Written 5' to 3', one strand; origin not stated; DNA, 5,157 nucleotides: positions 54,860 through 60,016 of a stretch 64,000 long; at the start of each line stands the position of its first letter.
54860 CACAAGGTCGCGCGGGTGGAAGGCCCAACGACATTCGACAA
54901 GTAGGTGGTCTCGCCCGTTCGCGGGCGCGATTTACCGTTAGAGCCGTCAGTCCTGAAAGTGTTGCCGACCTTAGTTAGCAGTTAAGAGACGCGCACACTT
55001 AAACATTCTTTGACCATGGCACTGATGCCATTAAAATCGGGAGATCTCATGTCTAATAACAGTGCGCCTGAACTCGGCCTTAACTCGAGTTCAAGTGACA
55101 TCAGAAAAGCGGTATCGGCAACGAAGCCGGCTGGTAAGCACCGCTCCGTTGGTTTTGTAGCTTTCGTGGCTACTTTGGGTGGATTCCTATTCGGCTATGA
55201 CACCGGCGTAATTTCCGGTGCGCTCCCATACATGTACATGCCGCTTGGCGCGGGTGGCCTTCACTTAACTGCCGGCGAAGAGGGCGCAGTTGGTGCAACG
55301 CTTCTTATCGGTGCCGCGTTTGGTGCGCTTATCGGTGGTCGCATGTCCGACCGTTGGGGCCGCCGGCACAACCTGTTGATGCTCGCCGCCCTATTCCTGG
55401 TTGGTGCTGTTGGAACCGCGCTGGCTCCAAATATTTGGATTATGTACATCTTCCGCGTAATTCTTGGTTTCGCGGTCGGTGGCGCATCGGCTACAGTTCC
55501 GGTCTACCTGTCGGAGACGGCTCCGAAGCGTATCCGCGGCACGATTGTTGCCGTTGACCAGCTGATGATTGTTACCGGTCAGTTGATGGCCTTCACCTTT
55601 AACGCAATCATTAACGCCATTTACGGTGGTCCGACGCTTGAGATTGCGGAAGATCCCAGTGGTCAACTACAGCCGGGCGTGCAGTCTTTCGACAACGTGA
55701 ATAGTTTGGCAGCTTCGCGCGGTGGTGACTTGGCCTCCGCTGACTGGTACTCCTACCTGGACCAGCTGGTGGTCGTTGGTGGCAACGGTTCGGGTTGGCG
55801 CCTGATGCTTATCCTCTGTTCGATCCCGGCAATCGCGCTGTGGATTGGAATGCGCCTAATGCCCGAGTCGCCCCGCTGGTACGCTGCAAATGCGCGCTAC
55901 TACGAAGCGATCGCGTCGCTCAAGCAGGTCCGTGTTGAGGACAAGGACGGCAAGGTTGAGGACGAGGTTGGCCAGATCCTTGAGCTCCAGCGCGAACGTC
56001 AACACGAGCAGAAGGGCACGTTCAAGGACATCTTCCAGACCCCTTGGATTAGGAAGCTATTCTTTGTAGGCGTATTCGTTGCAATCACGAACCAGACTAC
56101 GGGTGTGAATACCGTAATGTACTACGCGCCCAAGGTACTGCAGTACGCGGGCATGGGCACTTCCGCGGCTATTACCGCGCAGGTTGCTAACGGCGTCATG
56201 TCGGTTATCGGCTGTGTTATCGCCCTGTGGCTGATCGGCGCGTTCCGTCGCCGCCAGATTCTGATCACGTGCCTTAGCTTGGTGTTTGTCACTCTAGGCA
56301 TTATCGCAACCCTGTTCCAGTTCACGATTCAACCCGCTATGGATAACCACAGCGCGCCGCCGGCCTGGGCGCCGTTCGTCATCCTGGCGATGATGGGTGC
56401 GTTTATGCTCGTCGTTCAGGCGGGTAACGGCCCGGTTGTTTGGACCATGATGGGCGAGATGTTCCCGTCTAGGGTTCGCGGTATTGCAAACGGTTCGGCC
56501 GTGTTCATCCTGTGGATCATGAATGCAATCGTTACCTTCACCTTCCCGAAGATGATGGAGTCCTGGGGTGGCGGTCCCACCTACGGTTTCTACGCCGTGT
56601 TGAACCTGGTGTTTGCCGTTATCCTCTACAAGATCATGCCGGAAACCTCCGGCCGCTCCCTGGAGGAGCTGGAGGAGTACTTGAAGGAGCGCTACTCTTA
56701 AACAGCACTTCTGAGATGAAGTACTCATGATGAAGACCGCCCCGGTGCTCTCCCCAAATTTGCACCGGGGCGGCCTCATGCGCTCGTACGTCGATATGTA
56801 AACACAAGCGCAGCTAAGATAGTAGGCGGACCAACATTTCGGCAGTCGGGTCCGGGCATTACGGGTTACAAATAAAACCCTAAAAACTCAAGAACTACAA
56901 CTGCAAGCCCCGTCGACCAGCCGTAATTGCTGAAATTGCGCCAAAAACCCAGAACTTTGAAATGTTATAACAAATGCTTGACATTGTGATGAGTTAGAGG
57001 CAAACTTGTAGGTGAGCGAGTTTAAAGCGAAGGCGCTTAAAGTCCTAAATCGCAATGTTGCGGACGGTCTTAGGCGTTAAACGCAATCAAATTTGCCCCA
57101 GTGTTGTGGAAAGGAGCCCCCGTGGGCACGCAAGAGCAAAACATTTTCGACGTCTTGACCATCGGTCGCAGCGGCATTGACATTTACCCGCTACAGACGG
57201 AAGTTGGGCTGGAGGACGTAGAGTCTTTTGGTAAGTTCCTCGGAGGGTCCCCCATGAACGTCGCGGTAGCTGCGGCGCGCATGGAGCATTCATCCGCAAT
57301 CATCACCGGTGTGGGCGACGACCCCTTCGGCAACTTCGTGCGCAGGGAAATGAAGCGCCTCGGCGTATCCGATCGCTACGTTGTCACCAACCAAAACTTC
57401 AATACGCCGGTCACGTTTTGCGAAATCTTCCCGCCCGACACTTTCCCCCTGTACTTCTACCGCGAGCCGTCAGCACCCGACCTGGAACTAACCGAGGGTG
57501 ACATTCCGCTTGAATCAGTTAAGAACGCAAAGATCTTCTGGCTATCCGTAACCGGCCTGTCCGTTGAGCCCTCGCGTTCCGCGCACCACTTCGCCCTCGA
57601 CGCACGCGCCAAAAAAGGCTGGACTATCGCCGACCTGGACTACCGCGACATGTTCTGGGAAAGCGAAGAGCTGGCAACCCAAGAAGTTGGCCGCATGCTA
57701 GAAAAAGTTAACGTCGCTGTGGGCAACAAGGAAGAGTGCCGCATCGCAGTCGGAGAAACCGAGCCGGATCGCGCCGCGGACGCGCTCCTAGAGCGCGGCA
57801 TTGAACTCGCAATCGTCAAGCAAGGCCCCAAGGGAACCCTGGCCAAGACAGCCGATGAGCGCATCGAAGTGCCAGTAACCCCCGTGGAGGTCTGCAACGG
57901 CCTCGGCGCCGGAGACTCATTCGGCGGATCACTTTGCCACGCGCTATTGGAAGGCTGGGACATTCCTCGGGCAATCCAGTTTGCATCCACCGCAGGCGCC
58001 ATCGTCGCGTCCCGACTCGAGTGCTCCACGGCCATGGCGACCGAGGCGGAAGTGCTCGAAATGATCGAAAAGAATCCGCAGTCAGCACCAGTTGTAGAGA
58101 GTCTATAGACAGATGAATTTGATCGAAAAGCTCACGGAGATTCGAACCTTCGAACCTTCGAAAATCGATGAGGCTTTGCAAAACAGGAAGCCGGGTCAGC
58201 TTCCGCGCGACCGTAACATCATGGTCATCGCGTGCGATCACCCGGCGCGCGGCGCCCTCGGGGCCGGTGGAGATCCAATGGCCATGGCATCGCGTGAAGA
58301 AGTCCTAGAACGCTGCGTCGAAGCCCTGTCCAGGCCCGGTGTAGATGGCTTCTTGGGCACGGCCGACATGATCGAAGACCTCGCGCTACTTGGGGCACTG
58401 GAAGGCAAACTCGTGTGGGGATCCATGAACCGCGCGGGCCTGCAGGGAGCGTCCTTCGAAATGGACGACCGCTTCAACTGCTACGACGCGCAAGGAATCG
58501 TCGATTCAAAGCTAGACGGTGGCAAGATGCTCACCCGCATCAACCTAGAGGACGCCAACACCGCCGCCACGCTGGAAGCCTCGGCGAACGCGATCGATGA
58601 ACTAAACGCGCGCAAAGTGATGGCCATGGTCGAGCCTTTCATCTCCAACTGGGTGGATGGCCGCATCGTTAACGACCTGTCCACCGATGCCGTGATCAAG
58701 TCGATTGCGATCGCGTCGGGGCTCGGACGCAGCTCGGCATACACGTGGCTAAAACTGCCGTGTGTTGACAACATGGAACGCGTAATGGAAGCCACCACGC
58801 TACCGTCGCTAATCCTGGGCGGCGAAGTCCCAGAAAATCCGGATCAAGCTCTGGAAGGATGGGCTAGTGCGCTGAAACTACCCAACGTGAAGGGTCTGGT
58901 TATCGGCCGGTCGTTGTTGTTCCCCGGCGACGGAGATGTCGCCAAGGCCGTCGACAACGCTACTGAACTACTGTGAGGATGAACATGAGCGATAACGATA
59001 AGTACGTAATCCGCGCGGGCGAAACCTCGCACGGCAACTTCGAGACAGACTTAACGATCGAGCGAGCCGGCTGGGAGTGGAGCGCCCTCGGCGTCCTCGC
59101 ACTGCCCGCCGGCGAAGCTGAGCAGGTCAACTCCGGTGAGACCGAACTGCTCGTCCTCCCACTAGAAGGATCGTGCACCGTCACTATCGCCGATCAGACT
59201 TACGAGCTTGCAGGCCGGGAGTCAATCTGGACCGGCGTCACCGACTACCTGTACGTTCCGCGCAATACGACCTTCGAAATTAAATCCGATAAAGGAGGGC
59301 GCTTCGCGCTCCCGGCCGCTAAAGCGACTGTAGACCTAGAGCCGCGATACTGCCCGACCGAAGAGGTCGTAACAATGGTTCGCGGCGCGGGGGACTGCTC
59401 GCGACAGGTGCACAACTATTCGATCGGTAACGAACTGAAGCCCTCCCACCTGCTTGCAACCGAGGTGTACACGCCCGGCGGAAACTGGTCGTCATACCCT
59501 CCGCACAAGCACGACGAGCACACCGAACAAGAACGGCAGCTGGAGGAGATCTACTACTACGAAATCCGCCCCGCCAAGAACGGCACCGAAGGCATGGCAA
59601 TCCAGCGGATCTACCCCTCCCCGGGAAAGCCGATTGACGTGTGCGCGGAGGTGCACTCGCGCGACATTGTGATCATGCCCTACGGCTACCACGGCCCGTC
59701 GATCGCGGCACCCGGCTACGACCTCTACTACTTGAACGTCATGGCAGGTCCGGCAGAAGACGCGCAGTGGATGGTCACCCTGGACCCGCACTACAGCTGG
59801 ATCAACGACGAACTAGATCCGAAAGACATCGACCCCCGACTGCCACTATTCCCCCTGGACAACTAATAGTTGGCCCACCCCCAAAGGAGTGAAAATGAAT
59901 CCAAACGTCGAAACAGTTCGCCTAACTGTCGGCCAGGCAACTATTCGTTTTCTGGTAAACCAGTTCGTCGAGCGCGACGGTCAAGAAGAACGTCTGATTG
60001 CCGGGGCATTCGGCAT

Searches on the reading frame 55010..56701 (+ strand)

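Call 17: search_protein_families(library=pfam, proteins=[window:55010-56701:+], max_evalue=0.00001)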
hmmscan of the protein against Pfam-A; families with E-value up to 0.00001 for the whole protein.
window:55010-56701:+ (563 aa): 2 families
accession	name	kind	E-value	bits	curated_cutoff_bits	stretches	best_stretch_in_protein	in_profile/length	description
PF00083.30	Sugar_tr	-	1.8e-99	334.1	22.3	2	259-556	166-450/452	Sugar (and other) transporter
PF07690.21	MFS_1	-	1.9e-27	96.5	33.4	2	55-206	2-149/347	Major Facilitator Superfamily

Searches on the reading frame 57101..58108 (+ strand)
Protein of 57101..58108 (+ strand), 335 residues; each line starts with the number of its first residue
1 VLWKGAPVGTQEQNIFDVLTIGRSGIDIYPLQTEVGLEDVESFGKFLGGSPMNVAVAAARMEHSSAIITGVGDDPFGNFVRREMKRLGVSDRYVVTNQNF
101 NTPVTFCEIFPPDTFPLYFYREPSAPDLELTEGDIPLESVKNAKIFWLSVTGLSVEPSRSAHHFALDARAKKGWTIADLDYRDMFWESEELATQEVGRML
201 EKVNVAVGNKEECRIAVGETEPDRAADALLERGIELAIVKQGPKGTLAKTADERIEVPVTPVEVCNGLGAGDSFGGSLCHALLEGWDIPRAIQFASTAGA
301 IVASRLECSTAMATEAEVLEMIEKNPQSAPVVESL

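Call 17: search_protein_families(library=pfam, proteins=[window:57101-58108:+], max_evalue=0.00001)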
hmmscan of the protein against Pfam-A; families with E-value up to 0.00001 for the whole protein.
window:57101-58108:+ (335 aa): 1 family
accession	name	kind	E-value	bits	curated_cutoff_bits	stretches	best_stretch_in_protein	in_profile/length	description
PF00294.29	PfkB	-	7.9e-48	163.8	25.8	1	18-312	4-299/302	pfkB family carbohydrate kinase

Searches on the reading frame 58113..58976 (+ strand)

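Call 17: search_protein_families(library=pfam, proteins=[window:58113-58976:+], max_evalue=0.00001)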
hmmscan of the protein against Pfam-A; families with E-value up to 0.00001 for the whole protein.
window:58113-58976:+ (287 aa): 1 family
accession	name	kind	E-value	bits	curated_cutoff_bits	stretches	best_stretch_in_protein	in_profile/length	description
PF22649.2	Cgl0159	-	5.6e-124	412.8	27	1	35-283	2-250/251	Cgl0159-like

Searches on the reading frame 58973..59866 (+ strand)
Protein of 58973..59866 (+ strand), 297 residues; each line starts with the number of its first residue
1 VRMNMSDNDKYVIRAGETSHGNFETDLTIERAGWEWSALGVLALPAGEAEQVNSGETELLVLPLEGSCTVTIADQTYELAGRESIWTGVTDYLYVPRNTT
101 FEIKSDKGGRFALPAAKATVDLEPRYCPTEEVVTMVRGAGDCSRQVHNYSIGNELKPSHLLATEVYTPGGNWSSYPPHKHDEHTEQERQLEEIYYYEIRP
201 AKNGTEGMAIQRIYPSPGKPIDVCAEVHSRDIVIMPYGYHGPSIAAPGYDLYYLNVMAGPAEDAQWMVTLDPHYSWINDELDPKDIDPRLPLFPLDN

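Call 17: search_protein_families(library=pfam, proteins=[window:58973-59866:+], max_evalue=0.00001)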
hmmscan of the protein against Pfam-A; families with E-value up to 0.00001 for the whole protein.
window:58973-59866:+ (297 aa): 1 family
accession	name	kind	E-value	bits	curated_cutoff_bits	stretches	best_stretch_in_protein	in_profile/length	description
PF04962.18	KduI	-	4.7e-81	272.4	23.9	1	17-277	7-262/262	KduI/IolB family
